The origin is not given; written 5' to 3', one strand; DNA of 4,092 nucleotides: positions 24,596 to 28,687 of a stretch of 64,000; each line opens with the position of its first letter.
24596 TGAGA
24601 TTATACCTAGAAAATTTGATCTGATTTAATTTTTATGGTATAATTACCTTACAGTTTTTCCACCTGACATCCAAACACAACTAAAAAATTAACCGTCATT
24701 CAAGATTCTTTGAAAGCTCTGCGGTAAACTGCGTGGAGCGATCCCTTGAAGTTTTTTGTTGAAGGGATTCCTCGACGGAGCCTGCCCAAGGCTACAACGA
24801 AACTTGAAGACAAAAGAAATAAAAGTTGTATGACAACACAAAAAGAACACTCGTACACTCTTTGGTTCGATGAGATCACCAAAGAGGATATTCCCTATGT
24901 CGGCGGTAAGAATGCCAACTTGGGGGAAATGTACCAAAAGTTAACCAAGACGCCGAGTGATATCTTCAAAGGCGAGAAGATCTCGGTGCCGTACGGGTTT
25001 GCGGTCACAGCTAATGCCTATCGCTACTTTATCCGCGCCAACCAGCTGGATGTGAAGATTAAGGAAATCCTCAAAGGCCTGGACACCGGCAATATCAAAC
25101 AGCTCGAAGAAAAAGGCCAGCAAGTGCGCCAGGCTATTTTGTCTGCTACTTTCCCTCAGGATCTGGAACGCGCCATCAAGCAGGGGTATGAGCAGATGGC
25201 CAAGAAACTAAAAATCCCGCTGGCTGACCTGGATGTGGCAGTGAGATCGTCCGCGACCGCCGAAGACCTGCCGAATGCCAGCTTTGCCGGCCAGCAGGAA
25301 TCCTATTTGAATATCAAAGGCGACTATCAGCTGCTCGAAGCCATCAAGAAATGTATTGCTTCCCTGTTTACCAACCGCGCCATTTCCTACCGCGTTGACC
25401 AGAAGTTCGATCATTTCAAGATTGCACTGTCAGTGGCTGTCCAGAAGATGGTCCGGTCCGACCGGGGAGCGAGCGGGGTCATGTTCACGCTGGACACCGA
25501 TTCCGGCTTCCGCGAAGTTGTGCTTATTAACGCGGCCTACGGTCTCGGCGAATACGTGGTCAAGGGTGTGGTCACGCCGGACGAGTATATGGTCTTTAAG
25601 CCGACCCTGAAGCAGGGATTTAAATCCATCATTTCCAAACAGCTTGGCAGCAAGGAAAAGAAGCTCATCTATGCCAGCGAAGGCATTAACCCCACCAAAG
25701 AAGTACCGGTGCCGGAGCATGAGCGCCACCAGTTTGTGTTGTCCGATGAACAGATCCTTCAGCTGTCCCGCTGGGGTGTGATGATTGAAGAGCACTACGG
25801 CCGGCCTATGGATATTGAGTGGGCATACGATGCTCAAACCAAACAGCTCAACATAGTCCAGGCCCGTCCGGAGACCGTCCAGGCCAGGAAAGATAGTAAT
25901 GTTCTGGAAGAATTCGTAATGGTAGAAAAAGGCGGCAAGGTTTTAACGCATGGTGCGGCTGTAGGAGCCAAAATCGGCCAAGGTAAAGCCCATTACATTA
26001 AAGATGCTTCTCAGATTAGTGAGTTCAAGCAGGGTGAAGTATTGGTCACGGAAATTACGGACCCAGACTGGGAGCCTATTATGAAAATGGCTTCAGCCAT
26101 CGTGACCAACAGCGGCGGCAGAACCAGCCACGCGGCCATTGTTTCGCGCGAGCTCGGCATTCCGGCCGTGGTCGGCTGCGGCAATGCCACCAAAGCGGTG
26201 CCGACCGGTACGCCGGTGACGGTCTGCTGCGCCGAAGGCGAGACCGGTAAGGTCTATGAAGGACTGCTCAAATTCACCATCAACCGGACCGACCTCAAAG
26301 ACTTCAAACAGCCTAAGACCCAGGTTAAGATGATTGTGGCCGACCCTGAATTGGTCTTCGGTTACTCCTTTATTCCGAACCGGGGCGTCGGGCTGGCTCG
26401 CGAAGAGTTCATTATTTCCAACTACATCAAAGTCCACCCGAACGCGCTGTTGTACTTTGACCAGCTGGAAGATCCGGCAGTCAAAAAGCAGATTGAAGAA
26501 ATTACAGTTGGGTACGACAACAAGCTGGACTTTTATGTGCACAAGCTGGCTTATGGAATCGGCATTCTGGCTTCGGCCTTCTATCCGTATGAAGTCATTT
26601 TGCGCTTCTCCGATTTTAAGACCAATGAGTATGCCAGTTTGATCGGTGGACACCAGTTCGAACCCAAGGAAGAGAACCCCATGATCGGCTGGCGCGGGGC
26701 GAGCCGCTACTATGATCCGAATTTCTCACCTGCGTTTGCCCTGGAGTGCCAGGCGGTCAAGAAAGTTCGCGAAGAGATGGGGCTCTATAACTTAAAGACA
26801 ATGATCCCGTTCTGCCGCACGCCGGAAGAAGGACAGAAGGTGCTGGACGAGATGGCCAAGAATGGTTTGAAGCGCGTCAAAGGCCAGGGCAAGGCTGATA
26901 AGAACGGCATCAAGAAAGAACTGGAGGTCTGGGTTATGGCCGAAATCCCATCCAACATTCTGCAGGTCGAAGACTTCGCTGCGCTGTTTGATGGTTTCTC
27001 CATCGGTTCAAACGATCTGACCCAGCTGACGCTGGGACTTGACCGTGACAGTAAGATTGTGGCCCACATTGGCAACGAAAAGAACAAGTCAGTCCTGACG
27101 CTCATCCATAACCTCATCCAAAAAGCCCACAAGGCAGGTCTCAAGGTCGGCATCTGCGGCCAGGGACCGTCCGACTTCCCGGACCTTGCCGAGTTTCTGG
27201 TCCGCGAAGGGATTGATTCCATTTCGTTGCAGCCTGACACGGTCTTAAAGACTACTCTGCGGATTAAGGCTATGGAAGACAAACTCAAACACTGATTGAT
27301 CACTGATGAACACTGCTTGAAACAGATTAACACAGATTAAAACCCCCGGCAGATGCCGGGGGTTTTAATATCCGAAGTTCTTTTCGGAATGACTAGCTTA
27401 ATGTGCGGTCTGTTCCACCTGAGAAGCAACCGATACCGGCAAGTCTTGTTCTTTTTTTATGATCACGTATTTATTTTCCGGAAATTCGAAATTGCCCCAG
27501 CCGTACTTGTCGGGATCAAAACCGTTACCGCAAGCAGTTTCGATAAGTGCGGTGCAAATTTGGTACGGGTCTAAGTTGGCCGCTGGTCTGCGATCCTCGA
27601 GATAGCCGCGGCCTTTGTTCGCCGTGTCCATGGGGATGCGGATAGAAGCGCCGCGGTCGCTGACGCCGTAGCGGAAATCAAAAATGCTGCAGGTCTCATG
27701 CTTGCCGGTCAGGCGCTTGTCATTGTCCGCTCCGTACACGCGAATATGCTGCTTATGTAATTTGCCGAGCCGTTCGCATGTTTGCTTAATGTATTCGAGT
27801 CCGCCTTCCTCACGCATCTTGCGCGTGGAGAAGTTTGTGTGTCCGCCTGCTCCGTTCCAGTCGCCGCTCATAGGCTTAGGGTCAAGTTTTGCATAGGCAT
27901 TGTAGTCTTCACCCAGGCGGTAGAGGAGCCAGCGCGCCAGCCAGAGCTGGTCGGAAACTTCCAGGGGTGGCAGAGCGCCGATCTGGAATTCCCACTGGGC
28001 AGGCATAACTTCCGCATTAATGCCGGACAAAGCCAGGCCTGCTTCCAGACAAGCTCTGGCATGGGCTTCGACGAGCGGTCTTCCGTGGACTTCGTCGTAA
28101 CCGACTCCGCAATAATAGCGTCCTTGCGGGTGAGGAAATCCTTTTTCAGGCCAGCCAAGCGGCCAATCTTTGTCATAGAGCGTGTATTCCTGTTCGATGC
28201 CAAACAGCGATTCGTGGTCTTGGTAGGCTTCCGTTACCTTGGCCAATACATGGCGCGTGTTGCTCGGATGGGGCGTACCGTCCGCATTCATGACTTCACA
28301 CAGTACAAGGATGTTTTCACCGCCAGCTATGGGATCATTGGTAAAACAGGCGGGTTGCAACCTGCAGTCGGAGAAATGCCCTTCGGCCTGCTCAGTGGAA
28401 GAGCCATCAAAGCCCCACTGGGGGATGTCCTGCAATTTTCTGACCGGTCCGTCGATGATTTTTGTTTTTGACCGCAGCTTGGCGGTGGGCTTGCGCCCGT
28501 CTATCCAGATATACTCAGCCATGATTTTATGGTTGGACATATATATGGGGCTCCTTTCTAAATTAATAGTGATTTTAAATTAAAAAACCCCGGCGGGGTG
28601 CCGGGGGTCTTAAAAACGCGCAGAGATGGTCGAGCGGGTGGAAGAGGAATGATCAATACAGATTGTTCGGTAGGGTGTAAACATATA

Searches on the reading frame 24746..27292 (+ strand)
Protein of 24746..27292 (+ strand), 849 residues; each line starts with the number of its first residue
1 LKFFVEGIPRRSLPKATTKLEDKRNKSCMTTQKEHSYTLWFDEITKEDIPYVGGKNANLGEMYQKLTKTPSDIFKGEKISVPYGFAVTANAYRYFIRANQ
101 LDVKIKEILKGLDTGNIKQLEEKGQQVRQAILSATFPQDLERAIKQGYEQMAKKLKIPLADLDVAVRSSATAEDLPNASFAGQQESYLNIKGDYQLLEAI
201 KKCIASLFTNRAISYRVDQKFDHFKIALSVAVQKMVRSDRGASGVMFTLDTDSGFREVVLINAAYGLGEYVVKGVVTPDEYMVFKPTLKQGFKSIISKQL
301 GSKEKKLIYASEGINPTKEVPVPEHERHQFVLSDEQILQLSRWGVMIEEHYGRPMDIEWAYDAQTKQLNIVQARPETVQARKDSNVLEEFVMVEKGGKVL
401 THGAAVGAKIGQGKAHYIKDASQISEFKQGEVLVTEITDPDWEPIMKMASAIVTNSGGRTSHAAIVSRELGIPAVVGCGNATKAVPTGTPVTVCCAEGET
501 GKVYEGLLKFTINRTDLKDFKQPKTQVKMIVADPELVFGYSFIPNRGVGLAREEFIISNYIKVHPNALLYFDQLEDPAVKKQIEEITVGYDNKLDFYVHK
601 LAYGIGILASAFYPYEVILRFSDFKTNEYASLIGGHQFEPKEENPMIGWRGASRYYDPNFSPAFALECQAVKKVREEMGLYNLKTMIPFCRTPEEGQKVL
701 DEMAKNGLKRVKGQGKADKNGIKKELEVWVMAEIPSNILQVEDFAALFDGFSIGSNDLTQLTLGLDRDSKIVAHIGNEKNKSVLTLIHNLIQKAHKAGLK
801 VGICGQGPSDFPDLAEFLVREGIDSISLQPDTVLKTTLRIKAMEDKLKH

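Call 31: search_protein_families(library=pfam, proteins=[window:24746-27292:+], max_evalue=0.01)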
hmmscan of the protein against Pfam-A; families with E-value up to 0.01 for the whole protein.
window:24746-27292:+ (849 aa): 3 families
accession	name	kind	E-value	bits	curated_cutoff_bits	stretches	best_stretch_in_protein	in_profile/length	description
PF01326.24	PPDK_N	-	1.3e-123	413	27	1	50-388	2-321/328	Pyruvate phosphate dikinase, AMP/ATP-binding domain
PF02896.24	PEP-utilizers_C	-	2.5e-54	184.9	22.8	1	524-842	19-290/293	PEP-utilising enzyme, PEP-binding domain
PF00391.29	PEP-utilizers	-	1.8e-26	92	23.1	1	427-498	1-72/72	PEP-utilising enzyme, mobile domain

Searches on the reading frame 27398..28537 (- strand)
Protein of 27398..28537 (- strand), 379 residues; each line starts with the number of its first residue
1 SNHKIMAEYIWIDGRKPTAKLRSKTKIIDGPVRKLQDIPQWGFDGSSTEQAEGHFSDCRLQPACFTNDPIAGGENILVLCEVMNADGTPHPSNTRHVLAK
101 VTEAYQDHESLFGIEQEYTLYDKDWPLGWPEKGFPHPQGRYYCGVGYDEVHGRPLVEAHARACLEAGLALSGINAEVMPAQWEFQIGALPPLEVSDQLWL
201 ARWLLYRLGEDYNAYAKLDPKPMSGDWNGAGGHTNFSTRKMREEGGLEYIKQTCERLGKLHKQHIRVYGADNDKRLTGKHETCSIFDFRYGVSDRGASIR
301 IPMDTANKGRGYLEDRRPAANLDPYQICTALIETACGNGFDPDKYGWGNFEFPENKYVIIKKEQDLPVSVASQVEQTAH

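Call 49: search_protein_families(library=pfam, proteins=[window:27398-28537:-], max_evalue=0.0001)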
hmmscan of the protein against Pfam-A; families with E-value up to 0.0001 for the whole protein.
window:27398-28537:- (379 aa): 2 families
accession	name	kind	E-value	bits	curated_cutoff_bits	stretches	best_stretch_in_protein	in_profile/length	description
PF00120.29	Gln-synt_C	-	4.5e-14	52.7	24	1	93-240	3-158/344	Glutamine synthetase, catalytic domain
PF03951.24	Gln-synt_N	-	4e-10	39.6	33.4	1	6-84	4-81/82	Glutamine synthetase, beta-Grasp domain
